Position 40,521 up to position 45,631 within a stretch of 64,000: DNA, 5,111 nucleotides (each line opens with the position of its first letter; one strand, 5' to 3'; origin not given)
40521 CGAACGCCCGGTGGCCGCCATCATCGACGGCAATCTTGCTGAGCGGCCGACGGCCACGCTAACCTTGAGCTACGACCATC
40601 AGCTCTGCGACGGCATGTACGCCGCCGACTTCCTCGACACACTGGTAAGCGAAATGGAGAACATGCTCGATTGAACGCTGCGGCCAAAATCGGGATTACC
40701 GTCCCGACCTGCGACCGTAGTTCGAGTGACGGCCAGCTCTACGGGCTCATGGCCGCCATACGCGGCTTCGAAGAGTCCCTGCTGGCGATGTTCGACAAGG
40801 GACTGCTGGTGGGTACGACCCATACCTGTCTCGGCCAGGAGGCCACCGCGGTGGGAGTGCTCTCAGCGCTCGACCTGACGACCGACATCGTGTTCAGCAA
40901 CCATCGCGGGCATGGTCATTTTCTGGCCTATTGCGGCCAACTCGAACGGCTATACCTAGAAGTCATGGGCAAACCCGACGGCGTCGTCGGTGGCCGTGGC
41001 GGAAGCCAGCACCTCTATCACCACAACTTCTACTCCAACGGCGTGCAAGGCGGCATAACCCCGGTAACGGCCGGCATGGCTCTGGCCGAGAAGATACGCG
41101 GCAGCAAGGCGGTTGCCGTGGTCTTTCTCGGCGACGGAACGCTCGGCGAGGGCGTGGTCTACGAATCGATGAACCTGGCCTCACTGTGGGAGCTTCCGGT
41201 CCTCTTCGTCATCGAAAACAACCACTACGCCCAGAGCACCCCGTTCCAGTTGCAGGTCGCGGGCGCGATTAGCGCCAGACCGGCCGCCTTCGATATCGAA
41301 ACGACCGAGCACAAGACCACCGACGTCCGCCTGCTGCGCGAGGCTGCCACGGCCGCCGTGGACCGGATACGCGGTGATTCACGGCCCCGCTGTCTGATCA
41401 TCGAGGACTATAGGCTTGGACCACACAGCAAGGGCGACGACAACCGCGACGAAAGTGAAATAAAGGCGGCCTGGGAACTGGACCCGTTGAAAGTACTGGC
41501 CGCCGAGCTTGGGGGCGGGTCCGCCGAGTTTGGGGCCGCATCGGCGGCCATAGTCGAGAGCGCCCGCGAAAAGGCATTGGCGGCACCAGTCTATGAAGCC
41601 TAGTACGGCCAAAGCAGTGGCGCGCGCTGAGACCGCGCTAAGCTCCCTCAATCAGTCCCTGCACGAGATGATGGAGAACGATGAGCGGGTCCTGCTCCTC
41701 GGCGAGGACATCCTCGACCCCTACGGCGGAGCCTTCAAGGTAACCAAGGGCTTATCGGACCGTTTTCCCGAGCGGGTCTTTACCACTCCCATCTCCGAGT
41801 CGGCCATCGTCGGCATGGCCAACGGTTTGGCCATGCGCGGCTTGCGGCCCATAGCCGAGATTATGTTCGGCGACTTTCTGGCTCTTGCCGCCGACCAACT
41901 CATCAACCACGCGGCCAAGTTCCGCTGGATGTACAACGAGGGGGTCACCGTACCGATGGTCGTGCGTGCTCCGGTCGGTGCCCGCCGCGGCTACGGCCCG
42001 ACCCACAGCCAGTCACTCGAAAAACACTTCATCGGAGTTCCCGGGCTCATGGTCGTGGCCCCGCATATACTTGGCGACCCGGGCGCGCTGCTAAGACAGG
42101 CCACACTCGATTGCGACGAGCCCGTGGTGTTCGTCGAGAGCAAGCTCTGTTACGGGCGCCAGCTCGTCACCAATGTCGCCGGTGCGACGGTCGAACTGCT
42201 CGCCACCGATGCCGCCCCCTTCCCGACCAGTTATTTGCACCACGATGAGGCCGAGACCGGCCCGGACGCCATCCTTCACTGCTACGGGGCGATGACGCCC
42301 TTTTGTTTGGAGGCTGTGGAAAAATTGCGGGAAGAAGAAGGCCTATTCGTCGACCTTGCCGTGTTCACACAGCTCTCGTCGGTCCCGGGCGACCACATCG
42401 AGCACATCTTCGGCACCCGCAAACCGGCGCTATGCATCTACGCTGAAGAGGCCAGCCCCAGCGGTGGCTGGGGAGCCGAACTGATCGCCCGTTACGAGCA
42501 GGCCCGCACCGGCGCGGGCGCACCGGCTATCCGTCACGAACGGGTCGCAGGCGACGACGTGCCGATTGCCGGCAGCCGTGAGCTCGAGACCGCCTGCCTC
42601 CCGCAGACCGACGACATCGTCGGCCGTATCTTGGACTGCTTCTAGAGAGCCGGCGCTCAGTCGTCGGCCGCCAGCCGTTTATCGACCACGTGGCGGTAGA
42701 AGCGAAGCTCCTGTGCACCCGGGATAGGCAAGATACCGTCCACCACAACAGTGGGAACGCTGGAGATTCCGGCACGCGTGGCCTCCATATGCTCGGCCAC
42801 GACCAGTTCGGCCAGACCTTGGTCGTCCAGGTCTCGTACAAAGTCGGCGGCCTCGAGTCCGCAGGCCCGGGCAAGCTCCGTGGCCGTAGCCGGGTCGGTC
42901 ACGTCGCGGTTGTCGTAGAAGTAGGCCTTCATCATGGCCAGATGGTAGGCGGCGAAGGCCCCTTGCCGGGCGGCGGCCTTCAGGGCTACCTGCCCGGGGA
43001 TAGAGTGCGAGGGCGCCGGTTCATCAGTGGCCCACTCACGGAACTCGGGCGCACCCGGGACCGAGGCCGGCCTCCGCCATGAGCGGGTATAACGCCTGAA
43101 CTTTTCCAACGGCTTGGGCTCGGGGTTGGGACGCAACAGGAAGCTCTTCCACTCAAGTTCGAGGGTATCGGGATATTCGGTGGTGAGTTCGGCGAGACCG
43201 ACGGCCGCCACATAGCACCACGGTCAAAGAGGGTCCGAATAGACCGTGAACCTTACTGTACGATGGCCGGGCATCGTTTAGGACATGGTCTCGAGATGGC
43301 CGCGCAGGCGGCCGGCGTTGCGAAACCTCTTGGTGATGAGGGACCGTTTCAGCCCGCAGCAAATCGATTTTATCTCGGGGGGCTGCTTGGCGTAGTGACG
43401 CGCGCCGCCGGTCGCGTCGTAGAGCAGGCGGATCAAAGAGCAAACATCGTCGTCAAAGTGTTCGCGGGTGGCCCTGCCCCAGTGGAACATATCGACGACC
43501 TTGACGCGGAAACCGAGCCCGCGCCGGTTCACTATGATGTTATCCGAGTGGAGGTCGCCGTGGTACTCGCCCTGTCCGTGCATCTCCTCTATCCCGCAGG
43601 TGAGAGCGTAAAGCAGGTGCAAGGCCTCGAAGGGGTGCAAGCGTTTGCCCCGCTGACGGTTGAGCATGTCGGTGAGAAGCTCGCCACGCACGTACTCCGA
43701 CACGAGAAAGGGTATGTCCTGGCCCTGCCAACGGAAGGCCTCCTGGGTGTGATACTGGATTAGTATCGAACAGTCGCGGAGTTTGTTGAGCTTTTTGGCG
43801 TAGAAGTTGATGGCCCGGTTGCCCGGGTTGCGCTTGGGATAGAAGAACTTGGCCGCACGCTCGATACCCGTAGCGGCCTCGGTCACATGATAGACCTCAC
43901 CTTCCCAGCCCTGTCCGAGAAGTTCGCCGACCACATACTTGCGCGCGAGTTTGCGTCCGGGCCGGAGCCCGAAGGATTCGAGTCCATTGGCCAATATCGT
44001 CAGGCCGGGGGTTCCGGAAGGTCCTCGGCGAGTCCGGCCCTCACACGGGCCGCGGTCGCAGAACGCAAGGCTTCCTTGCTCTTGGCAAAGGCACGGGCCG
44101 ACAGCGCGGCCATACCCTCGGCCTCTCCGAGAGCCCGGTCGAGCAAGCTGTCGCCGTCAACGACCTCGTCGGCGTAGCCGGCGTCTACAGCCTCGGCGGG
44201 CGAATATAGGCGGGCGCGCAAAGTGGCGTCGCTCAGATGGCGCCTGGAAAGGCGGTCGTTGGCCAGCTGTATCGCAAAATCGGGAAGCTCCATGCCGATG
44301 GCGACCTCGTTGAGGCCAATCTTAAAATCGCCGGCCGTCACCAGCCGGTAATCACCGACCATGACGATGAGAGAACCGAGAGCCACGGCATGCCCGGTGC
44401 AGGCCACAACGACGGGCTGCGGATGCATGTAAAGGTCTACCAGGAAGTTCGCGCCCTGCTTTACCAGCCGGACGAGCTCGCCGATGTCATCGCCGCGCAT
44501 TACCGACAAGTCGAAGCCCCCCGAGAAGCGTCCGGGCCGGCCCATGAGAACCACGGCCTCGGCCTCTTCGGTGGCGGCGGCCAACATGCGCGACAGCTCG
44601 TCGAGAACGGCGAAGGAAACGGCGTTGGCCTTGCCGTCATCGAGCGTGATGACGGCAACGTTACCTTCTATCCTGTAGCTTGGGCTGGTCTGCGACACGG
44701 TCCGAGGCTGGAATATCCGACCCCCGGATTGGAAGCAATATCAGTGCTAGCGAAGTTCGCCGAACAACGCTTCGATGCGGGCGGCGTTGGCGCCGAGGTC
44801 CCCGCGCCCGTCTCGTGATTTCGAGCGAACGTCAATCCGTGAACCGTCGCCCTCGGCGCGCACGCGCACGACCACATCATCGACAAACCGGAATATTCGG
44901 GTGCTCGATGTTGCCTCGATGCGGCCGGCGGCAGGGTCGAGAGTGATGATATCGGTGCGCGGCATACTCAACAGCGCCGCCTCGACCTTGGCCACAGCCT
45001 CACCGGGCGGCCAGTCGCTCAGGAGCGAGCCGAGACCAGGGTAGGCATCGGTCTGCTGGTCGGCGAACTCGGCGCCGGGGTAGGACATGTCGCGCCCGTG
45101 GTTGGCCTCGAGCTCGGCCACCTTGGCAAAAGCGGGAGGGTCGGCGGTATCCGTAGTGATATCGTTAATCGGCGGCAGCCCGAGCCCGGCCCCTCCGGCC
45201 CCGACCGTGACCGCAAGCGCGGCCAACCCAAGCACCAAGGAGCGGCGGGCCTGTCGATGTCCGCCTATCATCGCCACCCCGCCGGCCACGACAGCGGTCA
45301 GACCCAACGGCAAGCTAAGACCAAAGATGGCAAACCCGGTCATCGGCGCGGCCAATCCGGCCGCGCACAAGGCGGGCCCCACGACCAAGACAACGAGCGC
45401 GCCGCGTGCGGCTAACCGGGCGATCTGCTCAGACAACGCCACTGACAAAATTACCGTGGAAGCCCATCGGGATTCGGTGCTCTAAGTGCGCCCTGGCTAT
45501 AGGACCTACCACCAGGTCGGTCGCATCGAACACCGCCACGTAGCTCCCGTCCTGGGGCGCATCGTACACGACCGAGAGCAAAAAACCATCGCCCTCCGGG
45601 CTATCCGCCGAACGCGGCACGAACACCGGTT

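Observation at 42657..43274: Predicted selenocysteine-containing FrnE/DsbA-like oxidoreductase (UPWC active site) hidden behind an in-frame TGA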

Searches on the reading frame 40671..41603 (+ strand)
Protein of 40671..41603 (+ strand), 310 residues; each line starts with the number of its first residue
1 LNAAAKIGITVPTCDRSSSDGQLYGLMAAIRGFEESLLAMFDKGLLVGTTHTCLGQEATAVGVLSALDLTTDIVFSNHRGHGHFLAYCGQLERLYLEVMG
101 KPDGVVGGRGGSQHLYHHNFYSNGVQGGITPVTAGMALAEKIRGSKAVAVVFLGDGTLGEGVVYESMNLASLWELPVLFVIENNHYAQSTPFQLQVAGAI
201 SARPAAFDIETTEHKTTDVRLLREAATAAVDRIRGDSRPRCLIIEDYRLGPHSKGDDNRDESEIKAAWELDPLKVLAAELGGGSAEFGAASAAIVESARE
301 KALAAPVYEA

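Call 9: search_protein_families(library=pfam, proteins=[window:40671-41603:+], max_evalue=0.00001)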
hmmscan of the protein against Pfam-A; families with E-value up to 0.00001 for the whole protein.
window:40671-41603:+ (310 aa): 2 families
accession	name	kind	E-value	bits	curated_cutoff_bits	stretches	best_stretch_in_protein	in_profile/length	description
PF00676.26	E1_dh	-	3.3e-47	161.4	22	1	27-280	3-262/300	Dehydrogenase E1 component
PF13292.11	DXP_synthase_N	-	1.2e-06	28.5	21.2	1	118-190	105-177/274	1-deoxy-D-xylulose-5-phosphate synthase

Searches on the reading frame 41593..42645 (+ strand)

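Call 9: search_protein_families(library=pfam, proteins=[window:41593-42645:+], max_evalue=0.00001)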
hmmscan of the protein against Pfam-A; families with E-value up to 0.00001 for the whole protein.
window:41593-42645:+ (350 aa): 2 families
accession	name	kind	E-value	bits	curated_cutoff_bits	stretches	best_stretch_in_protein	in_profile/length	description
PF02779.29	Transket_pyr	-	2.3e-31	109.2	27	1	19-187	9-172/174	Transketolase, pyrimidine binding domain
PF02780.25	Transketolase_C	-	3.5e-09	37.1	25.9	1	222-342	8-124/124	Transketolase, C-terminal domain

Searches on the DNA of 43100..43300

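Call 71: search_rna_families(source=window, start=43100, end=43300, threshold=evalue, max_evalue=10)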
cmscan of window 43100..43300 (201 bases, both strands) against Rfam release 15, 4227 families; matches with E-value up to 10: 3.
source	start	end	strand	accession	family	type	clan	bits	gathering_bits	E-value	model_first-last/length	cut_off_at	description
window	43193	43275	-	RF00706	mir-263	Gene; miRNA;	CL00093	15.4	51.3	0.3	1-86/86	no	mir-263 microRNA precursor family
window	43211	43251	-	RF01989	SECIS_3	Cis-reg;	-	13.3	63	2.7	1-59/59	no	Selenocysteine insertion sequence 3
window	43139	43168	+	RF02172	RFPL3-AS1_2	Gene; lncRNA;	-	8.5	40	6.7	40-71/71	no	RFPL3 antisense RNA 1 conserved region 2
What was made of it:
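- Rfam SECIS models give no significant hit (call 71).
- Tried and rejected: Rfam, permissive, on 43100..43300: only a chance-level SECIS_3 hit (13.3 bits against 63, E=2.7) that does not even cover the hairpin (call 71).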

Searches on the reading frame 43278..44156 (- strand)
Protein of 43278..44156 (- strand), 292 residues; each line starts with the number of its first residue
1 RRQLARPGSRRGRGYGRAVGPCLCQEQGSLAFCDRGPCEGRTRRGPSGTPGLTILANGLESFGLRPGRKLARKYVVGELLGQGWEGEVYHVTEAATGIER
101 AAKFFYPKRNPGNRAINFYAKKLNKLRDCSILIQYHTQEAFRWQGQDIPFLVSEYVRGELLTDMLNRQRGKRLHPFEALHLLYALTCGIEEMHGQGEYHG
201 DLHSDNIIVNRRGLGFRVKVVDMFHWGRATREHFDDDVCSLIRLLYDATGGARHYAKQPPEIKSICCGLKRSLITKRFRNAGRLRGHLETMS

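Call 9: search_protein_families(library=pfam, proteins=[window:43278-44156:-], max_evalue=0.00001)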
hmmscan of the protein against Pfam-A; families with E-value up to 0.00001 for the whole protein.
window:43278-44156:- (292 aa): 2 families
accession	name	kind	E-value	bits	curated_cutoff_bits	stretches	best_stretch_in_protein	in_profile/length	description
PF00069.31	Pkinase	-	9e-13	48.6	31.7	1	74-222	1-141/263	Protein kinase domain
PF07714.23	PK_Tyr_Ser-Thr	-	4.7e-06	26.5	23.1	1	77-222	4-145/258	Protein tyrosine and serine/threonine kinase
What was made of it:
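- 43278..43994 (-): Upstream 238-aa kinase-like gene, probably co-transcribed and translationally coupled. Partial Pkinase match (call 9).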

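Call 18: search_protein_families(library=ncbifam, proteins=[window:43278-44156:-], max_evalue=0.00001)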
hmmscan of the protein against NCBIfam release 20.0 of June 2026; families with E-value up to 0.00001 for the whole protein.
window:43278-44156:- (292 aa): 3 families
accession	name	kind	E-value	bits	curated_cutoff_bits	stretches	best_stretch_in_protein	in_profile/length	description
NF047741.1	antiphage_MADS6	equivalog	3.2e-13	49.1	460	1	63-195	486-610/612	methylation-associated defense system protein kinase MAD6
NF058632.1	SerThrKinPrkT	equivalog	4e-10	39.2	280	1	69-230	18-172/322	serine/threonine protein kinase PrkT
NF033483.0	PknB_PASTA_kin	equivalog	4.8e-10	39.1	450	1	67-222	2-150/563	Stk1 family PASTA domain-containing Ser/Thr kinase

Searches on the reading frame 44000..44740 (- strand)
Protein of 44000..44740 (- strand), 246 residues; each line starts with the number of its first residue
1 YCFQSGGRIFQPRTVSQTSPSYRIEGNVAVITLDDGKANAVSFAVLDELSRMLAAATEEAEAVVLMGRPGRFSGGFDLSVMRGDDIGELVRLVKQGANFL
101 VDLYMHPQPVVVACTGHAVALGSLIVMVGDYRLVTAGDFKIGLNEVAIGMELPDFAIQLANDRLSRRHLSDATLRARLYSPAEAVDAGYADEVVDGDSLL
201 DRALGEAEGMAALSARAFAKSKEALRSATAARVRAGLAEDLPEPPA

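Call 9: search_protein_families(library=pfam, proteins=[window:44000-44740:-], max_evalue=0.00001)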
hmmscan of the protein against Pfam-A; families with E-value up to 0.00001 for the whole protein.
window:44000-44740:- (246 aa): 2 families
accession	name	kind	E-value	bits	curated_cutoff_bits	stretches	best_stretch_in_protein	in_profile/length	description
PF00378.25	ECH_1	-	1.1e-26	94.1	27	1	24-235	2-215/251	Enoyl-CoA hydratase/isomerase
PF16113.10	ECH_2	-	8.8e-08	32.5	27.2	1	29-207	2-187/335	Enoyl-CoA hydratase/isomerase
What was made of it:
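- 44000..44698 (-): Enoyl-CoA hydratase/crotonase-family gene of the conserved cassette. PF00378 (call 9).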

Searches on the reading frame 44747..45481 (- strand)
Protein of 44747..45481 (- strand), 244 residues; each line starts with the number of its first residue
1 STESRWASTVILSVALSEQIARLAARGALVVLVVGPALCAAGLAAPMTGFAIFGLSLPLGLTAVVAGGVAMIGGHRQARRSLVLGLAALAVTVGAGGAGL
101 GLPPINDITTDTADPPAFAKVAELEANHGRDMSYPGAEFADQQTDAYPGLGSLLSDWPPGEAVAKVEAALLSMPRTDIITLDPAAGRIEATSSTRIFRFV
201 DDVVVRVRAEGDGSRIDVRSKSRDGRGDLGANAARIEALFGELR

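Call 9: search_protein_families(library=pfam, proteins=[window:44747-45481:-], max_evalue=0.00001)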
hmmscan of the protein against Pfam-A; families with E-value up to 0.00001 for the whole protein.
window:44747-45481:- (244 aa): 1 family
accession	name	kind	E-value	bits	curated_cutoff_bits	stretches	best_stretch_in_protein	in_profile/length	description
PF07386.16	DUF1499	-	3.5e-24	85.9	22.6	1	107-243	1-114/114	Protein of unknown function (DUF1499)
